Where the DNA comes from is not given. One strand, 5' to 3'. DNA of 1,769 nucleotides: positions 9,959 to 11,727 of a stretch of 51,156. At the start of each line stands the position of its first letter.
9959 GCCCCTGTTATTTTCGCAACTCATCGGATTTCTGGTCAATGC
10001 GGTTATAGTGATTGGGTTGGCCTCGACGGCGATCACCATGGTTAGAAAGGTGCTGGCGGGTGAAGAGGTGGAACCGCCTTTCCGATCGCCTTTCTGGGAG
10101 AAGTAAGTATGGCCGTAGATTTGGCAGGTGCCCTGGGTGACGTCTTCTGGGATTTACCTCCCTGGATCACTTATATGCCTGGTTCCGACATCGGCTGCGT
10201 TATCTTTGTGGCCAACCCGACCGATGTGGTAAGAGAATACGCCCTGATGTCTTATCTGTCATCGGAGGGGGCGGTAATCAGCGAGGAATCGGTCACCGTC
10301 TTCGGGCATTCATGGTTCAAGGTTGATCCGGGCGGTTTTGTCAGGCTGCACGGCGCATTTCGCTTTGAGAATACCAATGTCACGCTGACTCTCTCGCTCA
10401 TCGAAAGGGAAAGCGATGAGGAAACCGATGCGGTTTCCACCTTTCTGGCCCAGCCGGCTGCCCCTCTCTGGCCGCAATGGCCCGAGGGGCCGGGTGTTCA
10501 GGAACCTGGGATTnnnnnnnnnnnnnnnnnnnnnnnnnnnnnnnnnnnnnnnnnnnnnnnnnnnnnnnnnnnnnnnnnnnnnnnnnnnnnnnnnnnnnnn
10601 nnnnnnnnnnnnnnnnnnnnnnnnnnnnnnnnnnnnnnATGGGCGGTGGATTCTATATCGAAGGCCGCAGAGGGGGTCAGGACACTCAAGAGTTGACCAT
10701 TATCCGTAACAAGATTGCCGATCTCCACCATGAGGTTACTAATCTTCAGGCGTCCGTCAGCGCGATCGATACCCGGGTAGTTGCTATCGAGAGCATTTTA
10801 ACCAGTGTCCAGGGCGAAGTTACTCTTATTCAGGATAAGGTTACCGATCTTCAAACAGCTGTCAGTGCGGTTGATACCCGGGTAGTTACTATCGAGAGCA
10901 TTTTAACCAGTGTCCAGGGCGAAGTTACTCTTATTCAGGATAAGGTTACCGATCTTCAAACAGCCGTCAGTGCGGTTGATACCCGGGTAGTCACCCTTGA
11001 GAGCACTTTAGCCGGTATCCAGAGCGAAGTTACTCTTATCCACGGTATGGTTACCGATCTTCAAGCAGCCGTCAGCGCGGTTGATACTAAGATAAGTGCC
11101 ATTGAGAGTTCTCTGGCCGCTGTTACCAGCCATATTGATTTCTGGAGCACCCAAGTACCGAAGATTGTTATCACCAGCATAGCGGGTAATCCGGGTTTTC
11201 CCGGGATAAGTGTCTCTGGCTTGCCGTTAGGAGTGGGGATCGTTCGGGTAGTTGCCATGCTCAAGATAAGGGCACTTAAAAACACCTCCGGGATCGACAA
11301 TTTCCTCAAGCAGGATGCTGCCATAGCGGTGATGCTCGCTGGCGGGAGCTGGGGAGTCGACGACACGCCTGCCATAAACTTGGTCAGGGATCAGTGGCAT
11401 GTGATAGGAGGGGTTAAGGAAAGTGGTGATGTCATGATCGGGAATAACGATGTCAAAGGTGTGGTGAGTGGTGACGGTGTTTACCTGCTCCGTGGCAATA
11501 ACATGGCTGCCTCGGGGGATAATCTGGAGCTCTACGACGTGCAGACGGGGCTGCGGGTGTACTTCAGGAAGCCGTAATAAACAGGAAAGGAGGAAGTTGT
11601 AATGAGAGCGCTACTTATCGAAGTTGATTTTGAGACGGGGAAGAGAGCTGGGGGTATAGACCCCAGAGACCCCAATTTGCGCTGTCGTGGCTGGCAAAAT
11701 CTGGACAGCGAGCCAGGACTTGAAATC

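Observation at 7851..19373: Family of tail-anchored proteins with a methionine-rich C-terminal helix clustered around an S8 protease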

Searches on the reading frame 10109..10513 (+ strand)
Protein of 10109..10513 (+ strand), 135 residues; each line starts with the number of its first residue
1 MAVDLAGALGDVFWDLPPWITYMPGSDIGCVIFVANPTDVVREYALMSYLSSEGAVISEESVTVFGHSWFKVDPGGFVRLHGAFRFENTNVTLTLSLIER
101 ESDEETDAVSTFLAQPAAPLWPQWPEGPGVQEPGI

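Call 87: search_protein_representatives(protein=window:10109-10513:+)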
Query: 135 residues. Proteins with E-value up to 0.001 (for the whole library): 108; up to 1e-10: 64; up to 1e-30: 10. The best 108 are listed.
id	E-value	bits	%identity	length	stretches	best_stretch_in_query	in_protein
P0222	1.8e-44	167.8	61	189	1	1-134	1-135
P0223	9.4e-41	155.8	56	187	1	5-130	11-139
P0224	1.6e-37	145.3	61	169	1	5-116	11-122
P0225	2.3e-33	131.8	50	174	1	6-130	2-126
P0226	5.8e-32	127.3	48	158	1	8-126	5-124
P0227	5.9e-32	127.2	53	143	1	5-111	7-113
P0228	1.1e-31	126.4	47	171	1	9-130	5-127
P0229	2.5e-31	125.2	45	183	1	8-124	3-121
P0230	3.8e-31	124.6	50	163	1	6-126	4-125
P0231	5.8e-31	124.0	48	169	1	8-130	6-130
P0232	1.7e-30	122.5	46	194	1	3-131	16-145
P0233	1.8e-30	122.5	50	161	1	8-130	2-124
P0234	1.5e-27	112.9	56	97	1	5-90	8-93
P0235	3.3e-26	108.6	40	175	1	7-127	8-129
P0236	4.8e-26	108.1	66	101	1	5-77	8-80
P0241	4.1e-23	98.6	43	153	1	11-123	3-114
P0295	1.0e-08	51.9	30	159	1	5-125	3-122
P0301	2.0e-07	47.7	32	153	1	8-122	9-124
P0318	3.0e-05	40.6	33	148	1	10-113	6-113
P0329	6.0e-04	36.4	30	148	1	9-118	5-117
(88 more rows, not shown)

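Call 89: find_encoding_contigs(protein=P0318, flank=10000, max_places=2)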
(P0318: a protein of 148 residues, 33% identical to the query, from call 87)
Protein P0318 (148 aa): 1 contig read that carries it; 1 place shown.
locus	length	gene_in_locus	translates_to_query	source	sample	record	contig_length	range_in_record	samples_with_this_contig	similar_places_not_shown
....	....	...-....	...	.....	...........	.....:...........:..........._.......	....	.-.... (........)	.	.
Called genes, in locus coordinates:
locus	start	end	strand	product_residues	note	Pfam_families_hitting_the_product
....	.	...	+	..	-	?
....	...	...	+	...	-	-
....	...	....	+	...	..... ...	-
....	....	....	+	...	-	-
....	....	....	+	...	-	?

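Call 90: find_encoding_contigs(protein=P0241, flank=10000, max_places=2)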
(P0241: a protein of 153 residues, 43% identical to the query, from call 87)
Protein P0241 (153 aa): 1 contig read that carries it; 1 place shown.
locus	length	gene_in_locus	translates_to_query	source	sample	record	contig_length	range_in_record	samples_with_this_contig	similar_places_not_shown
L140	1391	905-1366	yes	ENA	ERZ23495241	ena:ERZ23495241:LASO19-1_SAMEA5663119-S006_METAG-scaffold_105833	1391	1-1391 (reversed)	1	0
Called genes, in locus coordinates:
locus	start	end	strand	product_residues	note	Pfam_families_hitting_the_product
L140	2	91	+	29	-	?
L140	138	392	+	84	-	-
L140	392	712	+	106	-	-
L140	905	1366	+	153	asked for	-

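Call 93: find_encoding_contigs(protein=P0225, flank=10000, max_places=1)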
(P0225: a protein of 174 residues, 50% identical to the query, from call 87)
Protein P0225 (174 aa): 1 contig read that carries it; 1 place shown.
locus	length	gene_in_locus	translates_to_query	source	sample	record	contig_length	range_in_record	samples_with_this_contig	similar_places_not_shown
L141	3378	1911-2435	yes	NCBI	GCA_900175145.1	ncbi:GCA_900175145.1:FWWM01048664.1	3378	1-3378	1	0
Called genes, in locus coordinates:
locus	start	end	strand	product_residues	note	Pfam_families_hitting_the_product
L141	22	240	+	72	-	-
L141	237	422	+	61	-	-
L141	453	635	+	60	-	-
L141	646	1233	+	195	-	-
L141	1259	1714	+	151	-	-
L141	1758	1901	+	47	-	-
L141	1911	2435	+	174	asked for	-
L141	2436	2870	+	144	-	-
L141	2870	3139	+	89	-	-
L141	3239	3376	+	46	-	?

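Call 94: find_encoding_contigs(protein=P0329, flank=10000, max_places=1)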
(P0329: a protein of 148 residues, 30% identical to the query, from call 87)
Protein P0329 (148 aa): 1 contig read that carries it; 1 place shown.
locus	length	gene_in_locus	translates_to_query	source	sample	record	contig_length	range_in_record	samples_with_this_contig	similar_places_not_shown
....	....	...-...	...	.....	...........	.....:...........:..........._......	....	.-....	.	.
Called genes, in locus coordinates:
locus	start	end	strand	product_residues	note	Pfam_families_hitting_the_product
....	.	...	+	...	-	?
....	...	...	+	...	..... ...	-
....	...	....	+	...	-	-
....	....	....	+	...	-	-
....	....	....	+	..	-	-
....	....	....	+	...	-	-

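Call 95: find_encoding_contigs(protein=P0301, flank=10000, max_places=1)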
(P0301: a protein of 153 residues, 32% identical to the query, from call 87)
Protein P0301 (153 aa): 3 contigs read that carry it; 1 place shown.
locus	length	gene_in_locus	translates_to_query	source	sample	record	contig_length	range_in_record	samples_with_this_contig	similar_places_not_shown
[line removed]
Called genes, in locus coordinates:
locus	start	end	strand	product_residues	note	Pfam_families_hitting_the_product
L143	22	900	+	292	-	-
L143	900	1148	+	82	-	-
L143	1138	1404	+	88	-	-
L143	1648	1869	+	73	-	-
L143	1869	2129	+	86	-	-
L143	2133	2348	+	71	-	-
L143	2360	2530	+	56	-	-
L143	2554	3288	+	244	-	-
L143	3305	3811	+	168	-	-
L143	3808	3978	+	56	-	-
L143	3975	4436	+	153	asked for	-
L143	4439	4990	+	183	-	-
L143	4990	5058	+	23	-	?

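Call 96: find_encoding_contigs(protein=P0295, flank=10000, max_places=1)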
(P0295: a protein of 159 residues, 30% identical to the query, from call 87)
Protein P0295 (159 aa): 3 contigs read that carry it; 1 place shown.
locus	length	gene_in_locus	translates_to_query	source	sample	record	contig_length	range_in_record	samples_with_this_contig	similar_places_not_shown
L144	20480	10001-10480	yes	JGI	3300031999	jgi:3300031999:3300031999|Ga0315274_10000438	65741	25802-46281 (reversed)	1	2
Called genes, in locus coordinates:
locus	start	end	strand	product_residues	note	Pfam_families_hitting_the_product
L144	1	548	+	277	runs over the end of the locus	-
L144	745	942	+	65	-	-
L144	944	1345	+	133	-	-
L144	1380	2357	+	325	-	-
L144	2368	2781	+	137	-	-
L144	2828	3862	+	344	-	-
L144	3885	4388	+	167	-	PF02643:DUF192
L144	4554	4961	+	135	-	PF02368:Big_2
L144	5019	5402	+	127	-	-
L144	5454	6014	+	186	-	-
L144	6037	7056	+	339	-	PF12138:Spherulin4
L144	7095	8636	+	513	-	PF13620:CarboxypepD_reg, PF13715:CarbopepD_reg_2 (faint)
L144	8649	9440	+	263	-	-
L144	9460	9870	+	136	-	PF05105:Phage_holin_4_1 (weak)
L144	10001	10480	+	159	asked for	-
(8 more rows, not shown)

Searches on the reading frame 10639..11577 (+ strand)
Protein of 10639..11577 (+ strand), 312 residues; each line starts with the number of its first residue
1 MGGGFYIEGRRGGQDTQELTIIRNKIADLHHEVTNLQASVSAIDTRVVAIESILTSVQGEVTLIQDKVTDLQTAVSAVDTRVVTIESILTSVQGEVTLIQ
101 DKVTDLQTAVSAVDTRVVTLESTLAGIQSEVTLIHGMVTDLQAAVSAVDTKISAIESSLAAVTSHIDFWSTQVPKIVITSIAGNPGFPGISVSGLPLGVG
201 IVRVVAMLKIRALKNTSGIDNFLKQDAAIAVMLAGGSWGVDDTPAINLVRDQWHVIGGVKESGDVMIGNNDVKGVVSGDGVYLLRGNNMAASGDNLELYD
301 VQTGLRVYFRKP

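Call 4: search_protein_families(library=pfam, proteins=[window:10639-11577:+], max_evalue=0.1)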
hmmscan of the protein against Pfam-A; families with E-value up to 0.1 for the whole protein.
window:10639-11577:+ (312 aa): 57 families (the best 25 are shown)
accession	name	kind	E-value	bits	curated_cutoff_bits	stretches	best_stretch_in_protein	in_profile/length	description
PF05531.17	NPV_P10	-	6.3e-10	39.8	29.8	2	88-160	5-66/75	Nucleopolyhedrovirus P10 protein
PF23991.1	DUF7310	-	7.5e-09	36.4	40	2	103-156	25-78/83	Coiled-coil region of unknown function (DUF7310)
PF10046.14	BLOC1_2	-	1.7e-07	31.9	33.4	0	16-52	57-93/96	Biogenesis of lysosome-related organelles complex-1 subunit 2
PF07889.17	DUF1664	-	3.7e-07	30.7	34.6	1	50-129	43-122/124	Protein of unknown function (DUF1664)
PF25443.1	ANG-1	-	1.5e-06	28.8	28.5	1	26-112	16-99/105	ANG-1-like domain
PF16888.10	YwqH-like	-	1.6e-06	28.8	33.7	0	137-175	82-120/123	YwqH-like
PF25526.1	LIP-1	-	3e-06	27.2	34.1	2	46-167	4-125/250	Liprin-alpha-like coiled coil domain 2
PF04513.17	Baculo_PEP_C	-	6.8e-06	26.6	38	1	18-127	17-118/140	Baculovirus polyhedron envelope protein, PEP, C terminus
PF12795.12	MscS_porin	-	7.3e-06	26.2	34.4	1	34-159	81-207/238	Mechanosensitive ion channel porin domain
PF08614.16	ATG16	-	2.4e-05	25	33.7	1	16-121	73-178/200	Autophagy protein 16 (ATG16)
PF02996.22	Prefoldin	-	2.4e-05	24.7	23.2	0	70-113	74-117/120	Prefoldin subunit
PF05377.16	FlaC_arch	-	3.1e-05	24.7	27.8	0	67-106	1-40/55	Flagella accessory protein C (FlaC)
PF06009.19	Laminin_II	-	5.9e-05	23.5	33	1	23-87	2-66/138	Laminin Domain II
PF14073.11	Cep57_CLD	-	0.00013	22.5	28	1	14-75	110-171/178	Centrosome localisation domain of Cep57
PF06160.17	EzrA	-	0.00013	20.9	39.6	1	84-166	348-430/557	Septation ring formation regulator, EzrA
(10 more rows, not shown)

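Call 16: search_protein_families(library=phrogs, proteins=[window:10639-11577:+], max_evalue=0.01)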
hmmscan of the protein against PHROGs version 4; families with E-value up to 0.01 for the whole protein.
window:10639-11577:+ (312 aa): 31 families (the best 25 are shown)
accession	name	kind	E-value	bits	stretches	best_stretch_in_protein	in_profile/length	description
phrog_6136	-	unknown function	2.4e-09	38.2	1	112-169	38-80/120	-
phrog_1219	-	tail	1.9e-08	35.3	2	100-164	74-138/233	tail needle protein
phrog_5553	-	unknown function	3.8e-08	34.6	1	28-126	11-109/114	-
phrog_19577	-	head and packaging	1.6e-07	31.8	1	32-167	52-187/378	minor head protein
phrog_4896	-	other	1.2e-06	29.3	1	25-133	175-287/291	glycerophosphoryl diester phosphodiesterase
phrog_5328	-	unknown function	1.7e-06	29.4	0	22-86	35-99/101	-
phrog_18076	-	other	4.8e-06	27.9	0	61-124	41-104/106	hol-like chemotaxis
phrog_27560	-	unknown function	2.6e-05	25.3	0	33-81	71-119/146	-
phrog_25947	-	other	3.2e-05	25.2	0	34-107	5-78/79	hol-like chemotaxis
phrog_7599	-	unknown function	3.3e-05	25.3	0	29-104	19-92/95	-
phrog_16267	-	unknown function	7.1e-05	20.9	1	12-97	1855-1943/2299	-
phrog_5820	-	unknown function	0.00011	23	0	32-113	103-181/200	-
phrog_1244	-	unknown function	0.00028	21.3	0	106-160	25-78/157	-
phrog_11953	-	DNA, RNA and nucleotide metabolism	0.00042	21.1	1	64-167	5-109/154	exonuclease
phrog_9364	-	unknown function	0.00044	21.2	0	137-159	34-56/60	-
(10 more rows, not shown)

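Call 79: search_protein_families(library=padloc, proteins=[window:10639-11577:+], max_evalue=0.001)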
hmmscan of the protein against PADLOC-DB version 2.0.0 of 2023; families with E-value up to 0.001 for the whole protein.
window:10639-11577:+ (312 aa): 14 families
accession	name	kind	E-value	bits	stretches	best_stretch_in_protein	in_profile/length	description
PDLC03868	LmuB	-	1e-05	22.1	1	25-166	353-489/1035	-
PDLC00580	JetC3|JetC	-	2.3e-05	20.9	1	17-167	277-426/1068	DUF3584 domain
PDLC03863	LmuB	-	4.9e-05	20.2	0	18-88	349-420/610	-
PDLC00503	JetC1|JetC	-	5.4e-05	19.4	1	22-157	639-771/1146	DUF3584 domain; MukB-like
PDLC00006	DruC1|DruC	-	6e-05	19.7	1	23-170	159-303/626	Unknown function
PDLC03859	LmuB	-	0.00012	19.4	1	32-179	340-487/611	-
PDLC04663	PDC-M46B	-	0.00032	17.8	1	16-166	206-360/483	-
PDLC00262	LmuB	-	0.00034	17.6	0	18-96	213-291/588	AAA ATPase domain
PDLC03864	LmuB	-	0.00056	16.6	0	25-82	405-462/657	-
PDLC04886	PDC-S06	-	0.00057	16.8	0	29-152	341-464/727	-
PDLC03865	LmuB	-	0.00057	16.2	1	16-162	302-435/1007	-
PDLC03860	LmuB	-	0.00059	16.5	0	18-107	320-410/565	-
PDLC00517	JetC1|JetC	-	0.00072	15.9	1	23-162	636-773/1119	DUF3584 domain; MukB-like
PDLC00249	LmuB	-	0.00091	16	0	19-63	322-366/565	AAA ATPase domain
